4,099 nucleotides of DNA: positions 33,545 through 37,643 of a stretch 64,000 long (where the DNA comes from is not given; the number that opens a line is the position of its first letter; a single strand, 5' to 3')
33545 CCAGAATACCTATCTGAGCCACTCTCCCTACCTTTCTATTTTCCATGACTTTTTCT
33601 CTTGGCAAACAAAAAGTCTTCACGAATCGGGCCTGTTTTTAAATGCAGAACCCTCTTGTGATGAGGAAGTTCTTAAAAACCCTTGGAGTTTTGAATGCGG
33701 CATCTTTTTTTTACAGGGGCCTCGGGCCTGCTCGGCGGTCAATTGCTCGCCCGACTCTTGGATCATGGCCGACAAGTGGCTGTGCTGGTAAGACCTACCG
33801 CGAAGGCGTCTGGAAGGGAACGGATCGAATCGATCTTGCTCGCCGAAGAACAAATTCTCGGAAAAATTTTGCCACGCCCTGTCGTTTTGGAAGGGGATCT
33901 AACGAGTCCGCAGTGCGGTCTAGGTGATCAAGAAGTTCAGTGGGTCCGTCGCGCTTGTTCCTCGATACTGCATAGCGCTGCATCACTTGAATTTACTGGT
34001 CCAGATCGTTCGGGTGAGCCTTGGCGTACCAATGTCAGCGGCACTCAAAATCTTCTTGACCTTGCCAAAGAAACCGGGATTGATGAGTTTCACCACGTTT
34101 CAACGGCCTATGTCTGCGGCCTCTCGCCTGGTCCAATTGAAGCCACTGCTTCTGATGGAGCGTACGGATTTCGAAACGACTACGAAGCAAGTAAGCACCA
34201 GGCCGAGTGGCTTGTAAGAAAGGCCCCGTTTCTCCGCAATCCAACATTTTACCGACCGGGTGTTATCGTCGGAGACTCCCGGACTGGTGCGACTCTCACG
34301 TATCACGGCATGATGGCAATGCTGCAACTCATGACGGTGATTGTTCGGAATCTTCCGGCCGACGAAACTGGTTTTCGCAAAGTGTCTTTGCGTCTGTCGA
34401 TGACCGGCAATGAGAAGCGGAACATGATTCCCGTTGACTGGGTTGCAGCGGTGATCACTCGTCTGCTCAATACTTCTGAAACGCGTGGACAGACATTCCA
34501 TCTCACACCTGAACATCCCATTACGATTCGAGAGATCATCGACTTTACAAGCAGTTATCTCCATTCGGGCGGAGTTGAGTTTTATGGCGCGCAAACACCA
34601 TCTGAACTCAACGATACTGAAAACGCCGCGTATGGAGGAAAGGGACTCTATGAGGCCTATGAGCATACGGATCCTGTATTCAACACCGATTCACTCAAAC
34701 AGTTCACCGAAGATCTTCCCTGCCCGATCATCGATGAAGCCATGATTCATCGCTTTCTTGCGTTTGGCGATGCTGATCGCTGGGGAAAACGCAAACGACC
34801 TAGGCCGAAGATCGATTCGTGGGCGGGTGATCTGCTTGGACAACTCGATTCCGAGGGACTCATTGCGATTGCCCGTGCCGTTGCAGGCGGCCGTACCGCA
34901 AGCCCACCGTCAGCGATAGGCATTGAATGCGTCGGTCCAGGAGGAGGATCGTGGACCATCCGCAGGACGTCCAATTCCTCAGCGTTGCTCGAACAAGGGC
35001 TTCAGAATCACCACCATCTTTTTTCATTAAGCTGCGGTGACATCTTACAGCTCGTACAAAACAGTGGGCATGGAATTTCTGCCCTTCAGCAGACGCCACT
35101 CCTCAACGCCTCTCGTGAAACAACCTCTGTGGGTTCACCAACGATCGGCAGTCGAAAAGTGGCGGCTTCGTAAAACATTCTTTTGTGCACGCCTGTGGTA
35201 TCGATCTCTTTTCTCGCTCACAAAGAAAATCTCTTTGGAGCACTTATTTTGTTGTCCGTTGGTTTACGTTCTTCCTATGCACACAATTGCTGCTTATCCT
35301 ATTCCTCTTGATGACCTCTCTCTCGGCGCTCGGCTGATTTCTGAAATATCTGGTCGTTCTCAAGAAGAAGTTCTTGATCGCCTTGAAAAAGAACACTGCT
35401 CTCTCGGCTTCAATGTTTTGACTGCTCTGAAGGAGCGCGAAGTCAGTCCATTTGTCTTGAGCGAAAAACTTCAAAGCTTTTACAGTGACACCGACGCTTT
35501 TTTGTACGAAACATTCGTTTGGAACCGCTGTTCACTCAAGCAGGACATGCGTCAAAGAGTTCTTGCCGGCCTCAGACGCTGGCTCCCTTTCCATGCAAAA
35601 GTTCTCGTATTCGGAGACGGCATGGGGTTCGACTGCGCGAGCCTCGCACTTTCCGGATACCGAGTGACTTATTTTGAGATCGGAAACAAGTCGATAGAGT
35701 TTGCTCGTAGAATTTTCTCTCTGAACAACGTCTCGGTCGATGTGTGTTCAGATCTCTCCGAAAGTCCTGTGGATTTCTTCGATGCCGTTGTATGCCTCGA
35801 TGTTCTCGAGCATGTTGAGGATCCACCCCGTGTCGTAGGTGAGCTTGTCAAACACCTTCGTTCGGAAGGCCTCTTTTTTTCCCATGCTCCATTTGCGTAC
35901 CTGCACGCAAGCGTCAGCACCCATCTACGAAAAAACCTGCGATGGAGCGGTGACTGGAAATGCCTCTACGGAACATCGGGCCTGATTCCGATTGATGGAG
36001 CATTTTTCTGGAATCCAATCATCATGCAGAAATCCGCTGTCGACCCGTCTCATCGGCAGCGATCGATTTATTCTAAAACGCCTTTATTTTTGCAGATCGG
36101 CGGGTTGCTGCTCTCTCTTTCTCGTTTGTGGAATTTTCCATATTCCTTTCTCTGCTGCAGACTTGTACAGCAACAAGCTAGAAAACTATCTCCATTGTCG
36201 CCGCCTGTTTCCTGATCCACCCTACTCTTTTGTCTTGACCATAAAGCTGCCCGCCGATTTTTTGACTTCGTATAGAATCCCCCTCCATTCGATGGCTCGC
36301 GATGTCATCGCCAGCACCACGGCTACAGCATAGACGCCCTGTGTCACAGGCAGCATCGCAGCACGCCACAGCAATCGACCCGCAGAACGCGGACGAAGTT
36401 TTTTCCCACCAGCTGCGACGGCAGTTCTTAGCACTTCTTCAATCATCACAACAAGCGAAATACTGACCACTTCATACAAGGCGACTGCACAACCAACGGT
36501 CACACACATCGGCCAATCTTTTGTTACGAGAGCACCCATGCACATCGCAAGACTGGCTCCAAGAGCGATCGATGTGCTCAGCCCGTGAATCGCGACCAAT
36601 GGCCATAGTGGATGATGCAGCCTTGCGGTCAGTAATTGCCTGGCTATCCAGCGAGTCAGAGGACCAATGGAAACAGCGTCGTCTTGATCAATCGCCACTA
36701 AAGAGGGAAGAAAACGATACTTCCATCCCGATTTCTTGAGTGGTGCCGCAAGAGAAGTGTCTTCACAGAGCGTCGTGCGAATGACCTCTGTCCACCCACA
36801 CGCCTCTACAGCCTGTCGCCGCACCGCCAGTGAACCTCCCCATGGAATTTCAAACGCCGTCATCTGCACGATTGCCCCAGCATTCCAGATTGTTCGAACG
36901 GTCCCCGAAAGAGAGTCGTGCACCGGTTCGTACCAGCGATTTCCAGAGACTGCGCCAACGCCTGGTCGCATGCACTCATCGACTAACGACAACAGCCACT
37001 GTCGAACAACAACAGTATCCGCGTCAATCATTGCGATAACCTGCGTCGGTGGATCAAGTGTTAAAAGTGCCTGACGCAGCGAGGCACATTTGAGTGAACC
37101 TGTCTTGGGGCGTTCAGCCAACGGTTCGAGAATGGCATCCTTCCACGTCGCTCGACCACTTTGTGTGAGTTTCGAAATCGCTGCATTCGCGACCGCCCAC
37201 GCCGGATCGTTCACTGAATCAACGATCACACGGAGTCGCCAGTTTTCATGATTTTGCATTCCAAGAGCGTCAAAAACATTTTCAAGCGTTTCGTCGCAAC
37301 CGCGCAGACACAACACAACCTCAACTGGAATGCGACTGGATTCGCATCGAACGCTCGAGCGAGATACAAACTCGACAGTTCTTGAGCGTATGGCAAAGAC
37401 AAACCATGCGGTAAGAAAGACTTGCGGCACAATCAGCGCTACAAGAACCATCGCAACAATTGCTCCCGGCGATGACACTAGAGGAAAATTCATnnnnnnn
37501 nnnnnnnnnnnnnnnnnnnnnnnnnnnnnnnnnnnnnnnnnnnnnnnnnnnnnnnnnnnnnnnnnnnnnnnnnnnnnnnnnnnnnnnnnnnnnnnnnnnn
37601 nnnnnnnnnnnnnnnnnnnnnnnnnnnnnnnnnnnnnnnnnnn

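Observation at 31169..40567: Dissociated ACP-AOS / HHxxxDG acyltransferase / GT2 / reductase / methyltransferase / MMPL cluster: candidate non-canonical sphingolipid-like glyco-aminolipid pathway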

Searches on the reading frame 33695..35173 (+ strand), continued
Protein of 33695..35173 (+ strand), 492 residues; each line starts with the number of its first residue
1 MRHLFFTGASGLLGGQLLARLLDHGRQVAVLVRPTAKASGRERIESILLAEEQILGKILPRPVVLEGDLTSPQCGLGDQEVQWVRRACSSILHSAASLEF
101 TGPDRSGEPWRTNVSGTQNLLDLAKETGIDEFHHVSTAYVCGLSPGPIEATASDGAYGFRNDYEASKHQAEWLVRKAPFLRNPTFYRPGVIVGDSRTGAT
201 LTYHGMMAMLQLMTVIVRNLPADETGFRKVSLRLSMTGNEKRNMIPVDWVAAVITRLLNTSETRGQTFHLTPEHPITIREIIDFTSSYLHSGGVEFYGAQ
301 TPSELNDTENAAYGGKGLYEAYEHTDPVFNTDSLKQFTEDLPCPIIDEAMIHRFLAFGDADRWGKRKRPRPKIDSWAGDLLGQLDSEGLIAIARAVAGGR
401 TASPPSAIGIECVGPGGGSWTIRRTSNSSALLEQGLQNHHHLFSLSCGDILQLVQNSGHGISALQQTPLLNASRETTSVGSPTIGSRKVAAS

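Call 80: find_encoding_contigs(protein=P0317, flank=10000, max_places=1)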
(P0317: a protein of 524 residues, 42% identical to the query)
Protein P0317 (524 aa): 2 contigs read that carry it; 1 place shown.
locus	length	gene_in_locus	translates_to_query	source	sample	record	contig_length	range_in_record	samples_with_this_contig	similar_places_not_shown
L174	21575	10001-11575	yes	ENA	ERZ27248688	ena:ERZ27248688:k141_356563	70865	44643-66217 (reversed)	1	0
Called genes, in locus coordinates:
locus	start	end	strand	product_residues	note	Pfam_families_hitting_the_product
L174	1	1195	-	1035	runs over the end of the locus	PF12705:PDDEXK_1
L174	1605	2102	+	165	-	PF13640:2OG-FeII_Oxy_3 (weak)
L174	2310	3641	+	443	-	PF25919:BSH_CusB (faint), PF00364:Biotin_lipoyl (faint)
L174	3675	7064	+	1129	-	PF00873:ACR_tran, PF02355:SecD_SecF_C (faint), PF00873:ACR_tran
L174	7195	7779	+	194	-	-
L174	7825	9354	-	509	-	PF02321:OEP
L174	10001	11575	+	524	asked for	PF01073:3Beta_HSD, PF01370:Epimerase, PF02719:Polysacc_synt_2 (weak), PF04321:RmlD_sub_bind (weak), PF07993:NAD_binding_4, PF13460:NAD_binding_10 (weak), PF16363:GDP_Man_Dehyd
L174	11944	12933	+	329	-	PF13489:Methyltransf_23, PF08241:Methyltransf_11, PF08242:Methyltransf_12, PF13649:Methyltransf_25 (weak)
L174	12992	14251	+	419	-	PF13506:Glyco_transf_21, PF00535:Glycos_transf_2, PF13641:Glyco_tranf_2_3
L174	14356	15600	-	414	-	PF13506:Glyco_transf_21, PF13641:Glyco_tranf_2_3, PF00535:Glycos_transf_2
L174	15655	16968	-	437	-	-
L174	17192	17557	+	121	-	-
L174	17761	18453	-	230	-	PF00990:GGDEF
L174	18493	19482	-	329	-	PF14100:DUF6807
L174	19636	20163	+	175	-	PF00293:NUDIX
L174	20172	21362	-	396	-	PF07690:MFS_1 (weak), PF06779:MFS_4, PF07690:MFS_1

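Call 85: search_protein_families(library=pfam, proteins=[L172:18868-19737:+, L174:15655-16968:-], max_evalue=0.001)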
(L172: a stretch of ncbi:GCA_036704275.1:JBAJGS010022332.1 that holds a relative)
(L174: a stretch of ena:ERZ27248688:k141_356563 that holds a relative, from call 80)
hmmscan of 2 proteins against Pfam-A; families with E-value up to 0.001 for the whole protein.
L172:18868-19737:+ (289 aa): 0 families

L174:15655-16968:- (437 aa): 2 families
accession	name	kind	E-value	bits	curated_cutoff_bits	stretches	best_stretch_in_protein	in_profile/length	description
PF00668.25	Condensation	-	2.6e-05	23.5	30.6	1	3-130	21-159/456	Condensation domain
PF06974.18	WS_DGAT_C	-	8.4e-05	23.1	20.7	1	279-413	3-128/145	WS/DGAT C-terminal domain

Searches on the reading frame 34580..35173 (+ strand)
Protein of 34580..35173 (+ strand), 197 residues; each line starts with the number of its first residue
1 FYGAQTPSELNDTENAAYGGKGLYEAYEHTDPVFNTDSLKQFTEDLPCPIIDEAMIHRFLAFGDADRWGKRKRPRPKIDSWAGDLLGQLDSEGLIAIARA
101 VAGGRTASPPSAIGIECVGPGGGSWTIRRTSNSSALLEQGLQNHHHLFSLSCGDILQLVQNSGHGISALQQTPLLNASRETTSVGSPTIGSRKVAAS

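Call 37: search_protein_families(library=pfam, proteins=[window:34580-35173:+], max_evalue=5)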
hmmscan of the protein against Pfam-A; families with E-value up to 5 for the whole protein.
window:34580-35173:+ (197 aa): 0 families

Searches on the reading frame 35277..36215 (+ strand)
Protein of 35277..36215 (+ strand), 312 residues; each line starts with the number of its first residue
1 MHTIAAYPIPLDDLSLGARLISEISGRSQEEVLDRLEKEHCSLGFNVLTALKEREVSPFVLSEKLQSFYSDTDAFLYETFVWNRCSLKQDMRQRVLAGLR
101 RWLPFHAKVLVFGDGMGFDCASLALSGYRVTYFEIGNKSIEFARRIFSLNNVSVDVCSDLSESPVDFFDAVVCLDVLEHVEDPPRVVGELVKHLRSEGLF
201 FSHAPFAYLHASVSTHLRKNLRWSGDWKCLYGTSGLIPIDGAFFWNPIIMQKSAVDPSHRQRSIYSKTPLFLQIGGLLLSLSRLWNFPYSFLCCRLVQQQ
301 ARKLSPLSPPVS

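Call 3: search_protein_families(library=pfam, proteins=[window:35277-36215:+], max_evalue=0.01)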
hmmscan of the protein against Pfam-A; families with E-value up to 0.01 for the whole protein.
window:35277-36215:+ (312 aa): 5 families
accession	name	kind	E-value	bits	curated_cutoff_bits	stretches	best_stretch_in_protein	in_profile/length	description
PF08241.18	Methyltransf_11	-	1.8e-11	45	21.2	1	112-201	3-94/95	Methyltransferase domain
PF13489.12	Methyltransf_23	-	1.1e-10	41.9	27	1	102-219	16-124/164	Methyltransferase domain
PF08242.18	Methyltransf_12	-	5.4e-08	33.9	30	1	112-200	3-98/98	Methyltransferase domain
PF13649.12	Methyltransf_25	-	1.4e-07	32.5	27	1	109-198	1-97/97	Methyltransferase domain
PF13847.12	Methyltransf_31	-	7.7e-06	26.1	27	1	109-206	7-113/145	Methyltransferase domain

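Call 9: search_protein_families(library=ncbifam, proteins=[window:35277-36215:+], max_evalue=0.01)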
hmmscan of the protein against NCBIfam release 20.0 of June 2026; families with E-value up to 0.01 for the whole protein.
window:35277-36215:+ (312 aa): 3 families
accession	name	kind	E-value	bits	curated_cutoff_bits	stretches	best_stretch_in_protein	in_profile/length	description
TIGR01983.1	UbiG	equivalog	4.8e-12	45.7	102.95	1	106-201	50-150/228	bifunctional 2-polyprenyl-6-hydroxyphenol methylase/3-demethylubiquinol 3-O-methyltransferase UbiG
TIGR02021.1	BchM-ChlM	equivalog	4.3e-07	29.6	158.9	1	89-209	38-161/218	magnesium protoporphyrin IX methyltransferase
TIGR04345.1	ovoA_Cterm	equivalog_domain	0.0035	16.9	170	1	166-210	133-177/242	putative 4-mercaptohistidine N1-methyltransferase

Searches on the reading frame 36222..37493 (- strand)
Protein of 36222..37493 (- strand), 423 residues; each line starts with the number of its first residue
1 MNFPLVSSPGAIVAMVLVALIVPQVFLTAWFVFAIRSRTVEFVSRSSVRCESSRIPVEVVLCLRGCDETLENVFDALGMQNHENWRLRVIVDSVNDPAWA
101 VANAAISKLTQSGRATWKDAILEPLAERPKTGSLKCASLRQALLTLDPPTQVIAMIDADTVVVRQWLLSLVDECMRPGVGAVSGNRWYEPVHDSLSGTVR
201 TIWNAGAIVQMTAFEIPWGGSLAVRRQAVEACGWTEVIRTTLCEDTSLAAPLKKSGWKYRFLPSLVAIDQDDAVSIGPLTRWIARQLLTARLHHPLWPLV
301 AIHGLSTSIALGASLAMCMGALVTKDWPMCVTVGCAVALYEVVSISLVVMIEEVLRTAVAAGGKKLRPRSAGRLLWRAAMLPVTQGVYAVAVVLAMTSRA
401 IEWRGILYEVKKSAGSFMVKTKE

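Call 3: search_protein_families(library=pfam, proteins=[window:36222-37493:-], max_evalue=0.01)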
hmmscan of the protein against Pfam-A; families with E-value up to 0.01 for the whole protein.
window:36222-37493:- (423 aa): 4 families
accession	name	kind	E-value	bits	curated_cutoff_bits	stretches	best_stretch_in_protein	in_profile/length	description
PF13632.12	Glyco_trans_2_3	-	5.2e-11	43.2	27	1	153-335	2-189/198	Glycosyl transferase family group 2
PF13506.12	Glyco_transf_21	-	2.5e-10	40.5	21.7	1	151-267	32-152/174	Glycosyl transferase family 21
PF00535.33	Glycos_transf_2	-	5.5e-05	23.6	23.3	1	59-200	2-129/168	Glycosyl transferase family 2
PF13641.12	Glyco_tranf_2_3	-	0.00016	22.2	27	1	45-266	21-208/230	Glycosyltransferase like family 2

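Call 9: search_protein_families(library=ncbifam, proteins=[window:36222-37493:-], max_evalue=0.01)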
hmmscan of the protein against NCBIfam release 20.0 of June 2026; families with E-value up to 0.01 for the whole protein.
window:36222-37493:- (423 aa): 3 families
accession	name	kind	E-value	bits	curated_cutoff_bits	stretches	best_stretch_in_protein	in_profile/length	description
TIGR03472.1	HpnI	equivalog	2e-10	40.1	310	1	23-413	11-367/373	bacteriohopanetetrol glucosamine biosynthesis glycosyltransferase HpnI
TIGR03469.1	HpnB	hypoth_equivalog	3.9e-05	22.8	379.25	1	219-342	213-334/386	hopene-associated glycosyltransferase HpnB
TIGR03965.1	mycofact_glyco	equivalog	0.00071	18.5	280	0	150-366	155-373/467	mycofactocin biosynthesis glycosyltransferase MftF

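Call 41: search_solved_structures(query=window:36222-37490:-, max_evalue=1)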
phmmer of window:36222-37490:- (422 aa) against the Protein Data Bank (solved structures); distinct sequences matched with E-value up to 1: 0.
